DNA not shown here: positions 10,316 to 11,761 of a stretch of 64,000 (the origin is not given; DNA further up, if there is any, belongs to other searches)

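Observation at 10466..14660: TroA-type metal importer operon carrying two FwdE-like proteins (one fused to TrmO), divergent from nikR with a perfect palindromic operator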

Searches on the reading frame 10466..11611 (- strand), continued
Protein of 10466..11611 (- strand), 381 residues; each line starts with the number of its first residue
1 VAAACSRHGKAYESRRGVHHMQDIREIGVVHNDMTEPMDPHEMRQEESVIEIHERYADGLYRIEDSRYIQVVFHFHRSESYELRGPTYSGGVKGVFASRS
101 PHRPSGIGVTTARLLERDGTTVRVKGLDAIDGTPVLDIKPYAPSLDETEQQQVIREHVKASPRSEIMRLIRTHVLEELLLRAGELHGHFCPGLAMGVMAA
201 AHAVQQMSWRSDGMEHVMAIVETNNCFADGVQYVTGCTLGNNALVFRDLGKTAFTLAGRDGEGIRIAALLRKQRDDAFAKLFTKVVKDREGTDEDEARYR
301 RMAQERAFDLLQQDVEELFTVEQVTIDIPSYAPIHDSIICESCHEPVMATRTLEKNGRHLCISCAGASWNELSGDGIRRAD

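Call 17: find_encoding_contigs(protein=P0012, flank=8000, max_places=2)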
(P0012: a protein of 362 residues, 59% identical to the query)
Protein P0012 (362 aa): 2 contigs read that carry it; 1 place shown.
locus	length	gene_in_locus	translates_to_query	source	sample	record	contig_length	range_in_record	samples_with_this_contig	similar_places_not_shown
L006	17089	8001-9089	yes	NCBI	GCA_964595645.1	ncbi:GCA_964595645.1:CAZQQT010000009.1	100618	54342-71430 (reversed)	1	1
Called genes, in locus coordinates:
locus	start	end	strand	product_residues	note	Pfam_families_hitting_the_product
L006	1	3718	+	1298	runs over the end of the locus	PF24025:Ig_DR_A0283-like (faint), PF19077:Big_13 (faint), PF25788:Ig_Rha78A_N (faint), PF00041:fn3 (weak), PF01108:Tissue_fac (faint), PF13620:CarboxypepD_reg, PF02369:Big_1 (weak), PF13620:CarboxypepD_reg, +7 more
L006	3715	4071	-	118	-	PF11469:Ribonucleas_3_2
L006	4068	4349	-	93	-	PF13656:RNA_pol_L_2, PF01193:RNA_pol_L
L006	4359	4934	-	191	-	PF14382:ECR1_N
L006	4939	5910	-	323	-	PF01866:Diphthamide_syn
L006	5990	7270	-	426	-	PF00709:Adenylsucc_synt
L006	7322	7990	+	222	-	PF24280:HVO_A0563_N (weak), PF04967:HTH_10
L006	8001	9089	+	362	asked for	PF01980:TrmO_N, PF02663:FmdE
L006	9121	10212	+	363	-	PF04055:Radical_SAM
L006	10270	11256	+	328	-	PF01209:Ubie_methyltran, PF13847:Methyltransf_31 (faint), PF08241:Methyltransf_11 (weak), PF13649:Methyltransf_25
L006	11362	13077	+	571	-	PF00254:FKBP_C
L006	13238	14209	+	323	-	PF00297:Ribosomal_L3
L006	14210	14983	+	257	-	PF00573:Ribosomal_L4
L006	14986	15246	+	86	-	PF00276:Ribosomal_L23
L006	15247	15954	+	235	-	PF00181:Ribosomal_L2_N, PF03947:Ribosomal_L2_C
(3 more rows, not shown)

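Call 19: find_related_loci(query=A2, collection=genome_contigs, flank=8000)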
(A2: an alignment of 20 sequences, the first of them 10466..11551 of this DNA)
Query A2 (361 aa) in genome_contigs; peptide patterns used: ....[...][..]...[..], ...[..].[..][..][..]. (x = any residue, [..] = any of these).
599 stretches matched a pattern (row limit reached: there are more); 594 encode a relative of the query (tblastn E <= 1e-3); the best 80 are kept; 80 distinct loci.
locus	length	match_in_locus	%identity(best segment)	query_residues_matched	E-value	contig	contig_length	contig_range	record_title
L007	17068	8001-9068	48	7-357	9e-122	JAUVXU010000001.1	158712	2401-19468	MAG: Methanomicrobia archaeon isolate CSMAG_1224 CSMAG_1224_k141_948639_length_158712_cov_9.9975, whole genome shotgun s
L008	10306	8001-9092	50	1-357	9e-122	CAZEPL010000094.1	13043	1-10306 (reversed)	MAG TPA_asm: uncultured Spirochaetaceae bacterium isolate binchicken_co228_579 genome assembly, contig: NODE_7022_length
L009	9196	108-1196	50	1-358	1e-119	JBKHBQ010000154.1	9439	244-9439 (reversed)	MAG: Bacteroidales bacterium isolate D1M01_6 NODE_11611_length_9439_cov_4.580350, whole genome shotgun sequence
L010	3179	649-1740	50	1-357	2e-119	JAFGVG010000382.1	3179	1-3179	MAG: Bacteroidales bacterium isolate ZodW_Metabat.13 k87_16873093, whole genome shotgun sequence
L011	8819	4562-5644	50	4-359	3e-115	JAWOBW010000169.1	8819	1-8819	MAG: Bacillota bacterium isolate BLK3-3.bin.26 k191_2973279, whole genome shotgun sequence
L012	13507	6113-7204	48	1-359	2e-114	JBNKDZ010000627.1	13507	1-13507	MAG: Cyclobacteriaceae bacterium isolate F1.bin.25.orig k141_1891365, whole genome shotgun sequence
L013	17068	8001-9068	50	4-358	3e-114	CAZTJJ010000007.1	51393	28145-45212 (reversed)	MAG TPA_asm: uncultured Thermotogae bacterium isolate binchicken_co13_397 genome assembly, contig: NODE_604_length_51393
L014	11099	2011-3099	45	1-357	6e-113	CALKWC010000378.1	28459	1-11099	MAG TPA_asm: uncultured Marinilabiliales bacterium isolate SRR5894287_bin.66_CONCOCT_v1.1_MAG genome assembly, contig: E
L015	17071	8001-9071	46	7-357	1e-112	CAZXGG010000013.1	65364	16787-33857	MAG TPA_asm: uncultured Rikenellaceae bacterium isolate SRP214966_co2_435 genome assembly, contig: NODE_387_length_65364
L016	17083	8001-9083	47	1-357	1e-112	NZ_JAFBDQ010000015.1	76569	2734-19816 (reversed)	Halanaerobacter jeridensis strain DSM 23230 Ga0454029_15, whole genome shotgun sequence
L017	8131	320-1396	48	4-357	6e-112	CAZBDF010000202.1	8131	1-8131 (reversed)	MAG TPA_asm: uncultured Lentimicrobiaceae bacterium isolate binchicken_co243_188 genome assembly, contig: NODE_8362_leng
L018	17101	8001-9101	47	3-361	1e-112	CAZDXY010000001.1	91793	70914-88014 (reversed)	MAG TPA_asm: uncultured Rikenellaceae bacterium isolate SRP241326_co1_256 genome assembly, contig: NODE_428_length_91793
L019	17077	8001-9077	50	1-358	3e-111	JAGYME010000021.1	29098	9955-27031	Candidatus Bipolaricaulota bacterium isolate M55B111 21, whole genome shotgun sequence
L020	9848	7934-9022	47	4-358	5e-111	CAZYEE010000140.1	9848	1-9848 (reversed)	MAG TPA_asm: uncultured archaeon isolate binchicken_co19_528 genome assembly, contig: NODE_11862_length_9848_cov_4.77565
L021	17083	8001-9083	49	3-359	3e-109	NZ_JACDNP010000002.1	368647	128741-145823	Halorhabdus salina strain FL145 scaffold2, whole genome shotgun sequence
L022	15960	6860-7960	45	1-359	3e-108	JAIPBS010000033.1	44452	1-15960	MAG: Bacteroidales bacterium isolate Tobar14m-G11 Tobar14m-C507, whole genome shotgun sequence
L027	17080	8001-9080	45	1-357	2e-97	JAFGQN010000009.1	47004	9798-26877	MAG: Deltaproteobacteria bacterium isolate Zod_Metabat.76 k87_472497, whole genome shotgun sequence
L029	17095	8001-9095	42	4-357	1e-94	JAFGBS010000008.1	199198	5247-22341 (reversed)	MAG: Promethearchaeota archaeon isolate Zod_Metabat.1044 k87_2044322, whole genome shotgun sequence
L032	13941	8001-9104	43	1-358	7e-97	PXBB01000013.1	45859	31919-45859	MAG: Bacteroidales bacterium isolate T3Sed10_232R1 T3-Sed10-C774, whole genome shotgun sequence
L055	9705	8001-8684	46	141-360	5e-54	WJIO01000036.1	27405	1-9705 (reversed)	MAG: Candidatus Poribacteria bacterium isolate Bin_402 k141_466407, whole genome shotgun sequence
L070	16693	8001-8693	39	139-360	1e-44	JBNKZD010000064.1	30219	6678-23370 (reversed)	MAG: Chitinispirillaceae bacterium isolate D1.bin.5.orig k141_207079, whole genome shotgun sequence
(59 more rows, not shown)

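Call 23: search_protein_families(library=pfam, proteins=[L016:3797-4210:+, L016:4233-5030:+, L016:5047-6147:+, L016:6160-7227:+, L016:7224-7985:+, L016:9130-9894:+, L021:4986-6092:+, L021:6089-7135:+, L021:3523-4926:-, L021:9108-10229:-], max_evalue=0.001)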
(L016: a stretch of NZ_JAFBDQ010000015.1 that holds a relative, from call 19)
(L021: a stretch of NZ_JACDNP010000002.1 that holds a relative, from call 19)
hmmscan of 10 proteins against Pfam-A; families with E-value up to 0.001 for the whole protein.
L016:3797-4210:+ (137 aa): 2 families
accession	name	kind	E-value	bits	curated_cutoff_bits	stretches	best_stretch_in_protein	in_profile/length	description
PF08753.17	NikR_C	-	2.5e-26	92.1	22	1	55-131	1-77/77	NikR C terminal nickel binding domain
PF01402.27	RHH_1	-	6e-08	32.8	20.5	1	6-42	1-37/39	Ribbon-helix-helix protein, copG family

L016:4233-5030:+ (265 aa): 5 families
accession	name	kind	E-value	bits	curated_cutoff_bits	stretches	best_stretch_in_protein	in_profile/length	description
PF02540.23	NAD_synthase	-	4.9e-10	39.4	21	1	18-84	19-86/242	NAD synthase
PF06508.19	QueC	-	1.2e-06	28.7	22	1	20-80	2-61/210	Queuosine biosynthesis protein QueC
PF24167.1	DUF7411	-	1.7e-06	28.2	28.7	1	20-123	3-107/194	Family of unknown function (DUF7411)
PF00733.27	Asn_synthase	-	2.6e-06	27.8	21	1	24-89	24-90/354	Asparagine synthase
PF03054.22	tRNA_Me_trans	-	0.00018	21.7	20.6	0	19-88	2-81/202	tRNA methyl transferase HUP domain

L016:5047-6147:+ (366 aa): 1 family
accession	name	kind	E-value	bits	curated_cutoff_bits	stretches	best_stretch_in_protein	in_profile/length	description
PF01497.23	Peripla_BP_2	-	5.9e-20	72.1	27.5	1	52-297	1-231/235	Periplasmic binding protein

L016:6160-7227:+ (355 aa): 1 family
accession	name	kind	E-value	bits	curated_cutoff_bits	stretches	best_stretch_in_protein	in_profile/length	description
PF01032.23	FecCD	-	1.3e-92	310.6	26.5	1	28-350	1-311/311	FecCD transport family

L016:7224-7985:+ (253 aa): 8 families
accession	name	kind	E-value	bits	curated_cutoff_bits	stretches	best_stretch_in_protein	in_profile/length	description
PF00005.33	ABC_tran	-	2.7e-37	128.9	25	1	18-165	1-137/137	ABC transporter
PF13304.12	AAA_21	-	8e-12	46.3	27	1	31-61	2-45/304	AAA domain, putative AbiEii toxin, Type IV TA system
PF02463.25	SMC_N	-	3.4e-07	30.4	40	1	29-194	25-198/220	RecF/RecN/SMC N terminal domain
PF13555.12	AAA_29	-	4e-06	26.9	27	1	21-55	15-49/61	P-loop containing region of AAA domain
PF13401.12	AAA_22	-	1.2e-05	26.1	27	1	27-178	4-106/130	AAA domain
PF13476.12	AAA_23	-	4.5e-05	24.6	27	1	19-52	11-43/201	AAA domain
PF13175.12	AAA_15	-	0.0002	21.6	32.1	1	25-62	21-61/374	AAA ATPase domain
PF09818.15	ABC_ATPase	-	0.00095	18.7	23.2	0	132-194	153-215/283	P-loop domain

L016:9130-9894:+ (254 aa): 12 families
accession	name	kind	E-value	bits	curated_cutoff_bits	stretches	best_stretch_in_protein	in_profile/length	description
PF12838.12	Fer4_7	-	8.6e-10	39.4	27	2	183-199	35-51/52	4Fe-4S dicluster domain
PF00037.32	Fer4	-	6.6e-09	35.7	21.1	1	183-202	5-24/24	4Fe-4S binding domain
PF13484.11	Fer4_16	-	4.1e-08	34.3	30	1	212-245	1-36/66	4Fe-4S double cluster binding domain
PF14697.11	Fer4_21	-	1.2e-07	32.2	35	1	181-202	36-58/59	4Fe-4S dicluster domain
PF13534.11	Fer4_17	-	1.7e-06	28.9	22.2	0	172-199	32-59/61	4Fe-4S dicluster domain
PF13187.11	Fer4_9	-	2.8e-06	27.7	27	1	185-228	1-52/52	4Fe-4S dicluster domain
PF13746.11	Fer4_18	-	5.7e-06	26.9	27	1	175-238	50-110/114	4Fe-4S dicluster domain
PF13237.11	Fer4_10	-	8.4e-05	22.9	25.5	1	183-224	6-53/53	4Fe-4S dicluster domain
PF12724.12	Flavodoxin_5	-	0.00013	22.8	27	1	8-76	3-79/145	Flavodoxin domain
PF12798.12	Fer4_3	-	0.00015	22.8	27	0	213-227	1-15/15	4Fe-4S binding domain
PF12797.12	Fer4_2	-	0.00023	21.4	24.5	0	180-198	4-22/22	4Fe-4S binding domain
PF12800.12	Fer4_4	-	0.00055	20.5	24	0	184-198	2-16/17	4Fe-4S binding domain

L021:4986-6092:+ (368 aa): 1 family
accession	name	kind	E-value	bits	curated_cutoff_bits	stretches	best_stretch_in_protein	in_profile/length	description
PF01497.23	Peripla_BP_2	-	2.3e-18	66.9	27.5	1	57-299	1-229/235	Periplasmic binding protein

L021:6089-7135:+ (348 aa): 1 family
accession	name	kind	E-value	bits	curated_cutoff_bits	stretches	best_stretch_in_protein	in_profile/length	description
PF01032.23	FecCD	-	6.8e-91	305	26.5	1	26-342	2-310/311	FecCD transport family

L021:3523-4926:- (467 aa): 1 family
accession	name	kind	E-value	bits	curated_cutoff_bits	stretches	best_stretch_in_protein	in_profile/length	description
PF00462.30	Glutaredoxin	-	4e-06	27.4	22.9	1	90-157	1-59/60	Glutaredoxin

L021:9108-10229:- (373 aa): 1 family
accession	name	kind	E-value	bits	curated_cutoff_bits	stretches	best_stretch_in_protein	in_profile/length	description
PF03595.22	SLAC1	-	1.9e-51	175.6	27.9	1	21-360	1-330/331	Voltage-dependent anion channel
